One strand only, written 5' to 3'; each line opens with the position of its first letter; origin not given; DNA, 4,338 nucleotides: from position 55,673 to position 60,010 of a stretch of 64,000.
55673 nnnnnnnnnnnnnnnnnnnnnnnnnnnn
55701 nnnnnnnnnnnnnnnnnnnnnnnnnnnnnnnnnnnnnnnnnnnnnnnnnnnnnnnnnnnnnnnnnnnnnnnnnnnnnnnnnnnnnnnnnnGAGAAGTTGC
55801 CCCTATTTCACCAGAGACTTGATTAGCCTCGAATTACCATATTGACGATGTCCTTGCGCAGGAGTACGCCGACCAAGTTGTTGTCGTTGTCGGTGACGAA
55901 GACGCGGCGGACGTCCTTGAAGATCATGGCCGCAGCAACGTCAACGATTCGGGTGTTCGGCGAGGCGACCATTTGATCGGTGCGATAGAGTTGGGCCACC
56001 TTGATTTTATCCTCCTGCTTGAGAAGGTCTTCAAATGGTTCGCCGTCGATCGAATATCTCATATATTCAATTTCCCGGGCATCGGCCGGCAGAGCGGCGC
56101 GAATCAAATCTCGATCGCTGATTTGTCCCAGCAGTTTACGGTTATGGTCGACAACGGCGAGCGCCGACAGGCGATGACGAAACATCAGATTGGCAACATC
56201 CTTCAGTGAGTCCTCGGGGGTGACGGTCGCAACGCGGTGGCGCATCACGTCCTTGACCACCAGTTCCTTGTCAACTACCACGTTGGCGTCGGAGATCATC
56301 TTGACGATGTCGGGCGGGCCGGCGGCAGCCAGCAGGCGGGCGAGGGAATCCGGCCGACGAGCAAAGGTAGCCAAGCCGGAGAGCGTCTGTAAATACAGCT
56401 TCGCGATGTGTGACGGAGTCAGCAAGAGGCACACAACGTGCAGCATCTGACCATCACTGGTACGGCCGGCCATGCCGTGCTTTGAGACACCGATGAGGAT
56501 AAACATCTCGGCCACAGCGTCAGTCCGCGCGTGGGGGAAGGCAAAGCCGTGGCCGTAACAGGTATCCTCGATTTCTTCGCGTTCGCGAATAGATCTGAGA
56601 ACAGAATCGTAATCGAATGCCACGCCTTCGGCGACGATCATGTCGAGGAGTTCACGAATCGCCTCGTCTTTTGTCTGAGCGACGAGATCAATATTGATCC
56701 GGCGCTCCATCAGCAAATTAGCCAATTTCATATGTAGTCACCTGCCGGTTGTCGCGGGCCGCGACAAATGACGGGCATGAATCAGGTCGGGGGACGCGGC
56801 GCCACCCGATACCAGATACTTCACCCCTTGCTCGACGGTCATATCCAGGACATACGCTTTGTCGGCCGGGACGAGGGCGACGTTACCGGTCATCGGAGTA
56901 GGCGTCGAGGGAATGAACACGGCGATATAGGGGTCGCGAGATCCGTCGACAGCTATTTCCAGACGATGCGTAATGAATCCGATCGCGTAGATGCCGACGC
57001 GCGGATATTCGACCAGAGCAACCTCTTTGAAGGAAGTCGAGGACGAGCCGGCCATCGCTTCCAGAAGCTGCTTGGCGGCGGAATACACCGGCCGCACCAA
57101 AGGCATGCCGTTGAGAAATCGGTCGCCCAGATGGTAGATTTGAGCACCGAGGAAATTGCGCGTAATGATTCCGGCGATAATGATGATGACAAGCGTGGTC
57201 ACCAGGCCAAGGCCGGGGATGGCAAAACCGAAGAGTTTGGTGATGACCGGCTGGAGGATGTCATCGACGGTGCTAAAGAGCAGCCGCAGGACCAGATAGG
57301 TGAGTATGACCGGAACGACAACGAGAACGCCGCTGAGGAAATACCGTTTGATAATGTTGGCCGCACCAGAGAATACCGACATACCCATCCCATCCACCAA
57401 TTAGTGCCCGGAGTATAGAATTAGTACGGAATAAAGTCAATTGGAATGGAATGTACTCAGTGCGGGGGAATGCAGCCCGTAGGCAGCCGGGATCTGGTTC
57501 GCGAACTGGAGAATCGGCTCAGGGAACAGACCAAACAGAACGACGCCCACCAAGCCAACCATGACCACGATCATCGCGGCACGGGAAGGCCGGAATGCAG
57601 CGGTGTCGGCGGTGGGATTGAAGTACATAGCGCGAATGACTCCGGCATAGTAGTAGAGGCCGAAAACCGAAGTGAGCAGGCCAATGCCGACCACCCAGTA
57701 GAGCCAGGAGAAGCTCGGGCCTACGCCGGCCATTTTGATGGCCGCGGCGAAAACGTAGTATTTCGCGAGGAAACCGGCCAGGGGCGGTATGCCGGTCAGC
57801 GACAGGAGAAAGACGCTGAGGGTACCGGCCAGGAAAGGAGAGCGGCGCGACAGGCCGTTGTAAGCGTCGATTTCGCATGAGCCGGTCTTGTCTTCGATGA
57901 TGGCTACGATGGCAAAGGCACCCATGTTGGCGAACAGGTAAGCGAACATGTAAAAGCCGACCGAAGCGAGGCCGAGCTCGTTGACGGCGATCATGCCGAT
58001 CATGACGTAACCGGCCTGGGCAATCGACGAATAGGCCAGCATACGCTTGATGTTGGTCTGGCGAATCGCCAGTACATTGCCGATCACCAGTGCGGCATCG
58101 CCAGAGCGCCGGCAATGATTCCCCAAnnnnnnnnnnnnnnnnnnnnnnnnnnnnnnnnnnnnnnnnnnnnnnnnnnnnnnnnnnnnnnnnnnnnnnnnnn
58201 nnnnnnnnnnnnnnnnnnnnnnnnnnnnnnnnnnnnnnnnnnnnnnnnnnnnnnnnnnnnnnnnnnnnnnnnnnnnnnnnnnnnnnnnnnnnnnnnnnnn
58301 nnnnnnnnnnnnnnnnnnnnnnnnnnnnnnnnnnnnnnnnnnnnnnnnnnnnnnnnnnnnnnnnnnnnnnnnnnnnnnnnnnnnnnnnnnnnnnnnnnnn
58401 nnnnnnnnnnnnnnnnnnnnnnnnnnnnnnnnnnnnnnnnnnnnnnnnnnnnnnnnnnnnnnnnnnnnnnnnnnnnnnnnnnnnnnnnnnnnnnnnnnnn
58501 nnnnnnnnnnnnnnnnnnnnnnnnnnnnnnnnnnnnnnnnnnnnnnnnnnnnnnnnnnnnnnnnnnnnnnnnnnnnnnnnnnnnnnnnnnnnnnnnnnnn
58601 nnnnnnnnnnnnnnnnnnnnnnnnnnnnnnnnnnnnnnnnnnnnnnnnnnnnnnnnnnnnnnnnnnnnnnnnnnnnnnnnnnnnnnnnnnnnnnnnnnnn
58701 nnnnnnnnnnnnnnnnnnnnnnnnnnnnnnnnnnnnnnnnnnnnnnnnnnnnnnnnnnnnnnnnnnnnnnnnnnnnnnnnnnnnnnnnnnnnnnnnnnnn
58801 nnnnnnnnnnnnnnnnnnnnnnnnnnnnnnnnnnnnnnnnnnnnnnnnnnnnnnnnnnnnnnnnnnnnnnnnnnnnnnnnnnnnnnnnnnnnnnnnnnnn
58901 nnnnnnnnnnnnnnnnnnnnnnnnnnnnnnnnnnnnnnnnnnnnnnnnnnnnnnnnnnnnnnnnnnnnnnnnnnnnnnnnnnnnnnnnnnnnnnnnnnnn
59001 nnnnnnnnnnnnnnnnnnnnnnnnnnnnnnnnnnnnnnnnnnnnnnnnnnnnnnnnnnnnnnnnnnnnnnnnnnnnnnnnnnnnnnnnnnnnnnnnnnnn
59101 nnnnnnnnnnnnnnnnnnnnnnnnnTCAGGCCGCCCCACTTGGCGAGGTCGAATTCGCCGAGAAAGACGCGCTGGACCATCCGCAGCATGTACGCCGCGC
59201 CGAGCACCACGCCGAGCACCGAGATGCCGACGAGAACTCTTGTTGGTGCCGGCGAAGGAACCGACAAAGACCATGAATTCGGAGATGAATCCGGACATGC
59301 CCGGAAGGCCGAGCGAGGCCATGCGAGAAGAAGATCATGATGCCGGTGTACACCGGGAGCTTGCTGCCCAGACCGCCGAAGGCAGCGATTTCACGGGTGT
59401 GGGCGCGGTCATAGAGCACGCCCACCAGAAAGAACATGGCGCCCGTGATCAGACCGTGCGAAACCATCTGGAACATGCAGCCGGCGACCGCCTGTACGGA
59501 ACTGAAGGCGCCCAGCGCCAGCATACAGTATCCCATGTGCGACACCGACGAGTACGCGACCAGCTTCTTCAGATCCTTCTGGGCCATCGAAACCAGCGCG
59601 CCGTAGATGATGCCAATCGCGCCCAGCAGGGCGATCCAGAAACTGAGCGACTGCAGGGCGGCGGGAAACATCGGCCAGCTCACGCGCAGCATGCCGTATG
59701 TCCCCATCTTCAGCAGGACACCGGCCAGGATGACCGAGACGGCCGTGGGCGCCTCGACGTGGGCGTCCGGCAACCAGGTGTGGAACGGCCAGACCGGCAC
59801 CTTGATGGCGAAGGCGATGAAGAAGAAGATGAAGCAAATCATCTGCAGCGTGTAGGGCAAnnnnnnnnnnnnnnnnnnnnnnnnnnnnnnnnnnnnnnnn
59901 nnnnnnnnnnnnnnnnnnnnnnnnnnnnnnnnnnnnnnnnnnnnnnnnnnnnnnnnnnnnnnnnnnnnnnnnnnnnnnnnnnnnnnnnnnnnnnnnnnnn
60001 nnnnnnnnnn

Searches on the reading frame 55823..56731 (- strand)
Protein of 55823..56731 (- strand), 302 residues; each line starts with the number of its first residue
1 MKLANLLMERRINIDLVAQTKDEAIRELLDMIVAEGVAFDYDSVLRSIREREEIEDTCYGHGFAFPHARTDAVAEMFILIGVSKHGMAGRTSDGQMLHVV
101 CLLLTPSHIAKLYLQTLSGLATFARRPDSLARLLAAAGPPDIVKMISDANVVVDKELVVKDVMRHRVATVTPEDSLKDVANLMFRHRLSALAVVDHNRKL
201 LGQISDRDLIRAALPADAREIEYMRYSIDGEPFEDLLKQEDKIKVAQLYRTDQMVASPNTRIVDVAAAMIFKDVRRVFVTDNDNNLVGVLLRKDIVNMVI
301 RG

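Call 46: search_protein_families(library=pfam, proteins=[window:55823-56731:-], max_evalue=0.001)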
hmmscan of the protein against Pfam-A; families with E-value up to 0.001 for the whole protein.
window:55823-56731:- (302 aa): 2 families
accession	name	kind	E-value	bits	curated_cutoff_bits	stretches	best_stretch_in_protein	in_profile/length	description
PF00571.33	CBS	-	7.9e-24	84.2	24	2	159-213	1-55/57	CBS domain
PF00359.27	PTS_EIIA_2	-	1.5e-23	83.8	27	1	6-148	2-143/144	Phosphoenolpyruvate-dependent sugar phosphotransferase system, EIIA 2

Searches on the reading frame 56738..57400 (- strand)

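Call 46: search_protein_families(library=pfam, proteins=[window:56738-57400:-], max_evalue=0.001)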
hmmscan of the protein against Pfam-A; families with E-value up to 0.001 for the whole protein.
window:56738-57400:- (220 aa): 1 family
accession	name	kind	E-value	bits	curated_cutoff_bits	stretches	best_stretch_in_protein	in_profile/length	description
PF04367.18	DUF502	-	2.7e-29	101.6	23.8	1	67-171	1-107/107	Protein of unknown function (DUF502)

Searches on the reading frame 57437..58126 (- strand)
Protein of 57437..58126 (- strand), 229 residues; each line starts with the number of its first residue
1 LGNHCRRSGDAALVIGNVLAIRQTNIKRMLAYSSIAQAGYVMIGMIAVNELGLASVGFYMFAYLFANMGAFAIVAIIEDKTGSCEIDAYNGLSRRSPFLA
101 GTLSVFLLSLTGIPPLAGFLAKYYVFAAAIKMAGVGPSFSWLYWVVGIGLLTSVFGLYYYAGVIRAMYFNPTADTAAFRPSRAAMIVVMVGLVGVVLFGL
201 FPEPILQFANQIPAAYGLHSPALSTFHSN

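Call 66: search_protein_families(library=pfam, proteins=[window:57437-58126:-], max_evalue=0.001)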
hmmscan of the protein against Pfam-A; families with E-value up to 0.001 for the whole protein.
window:57437-58126:- (229 aa): 1 family
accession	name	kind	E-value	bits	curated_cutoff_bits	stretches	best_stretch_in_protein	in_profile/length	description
PF00361.26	Proton_antipo_M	-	1.2e-33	117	21.5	1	11-133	156-279/294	NADH:quinone oxidoreductase/Mrp antiporter, TM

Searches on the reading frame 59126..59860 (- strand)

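Call 66: search_protein_families(library=pfam, proteins=[window:59126-59860:-], max_evalue=0.001)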
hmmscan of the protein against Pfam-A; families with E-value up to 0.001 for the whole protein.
window:59126-59860:- (244 aa): 1 family
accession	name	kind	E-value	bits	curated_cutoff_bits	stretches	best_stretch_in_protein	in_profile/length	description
PF00361.26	Proton_antipo_M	-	6.9e-52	176.9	21.5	1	5-181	80-255/294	NADH:quinone oxidoreductase/Mrp antiporter, TM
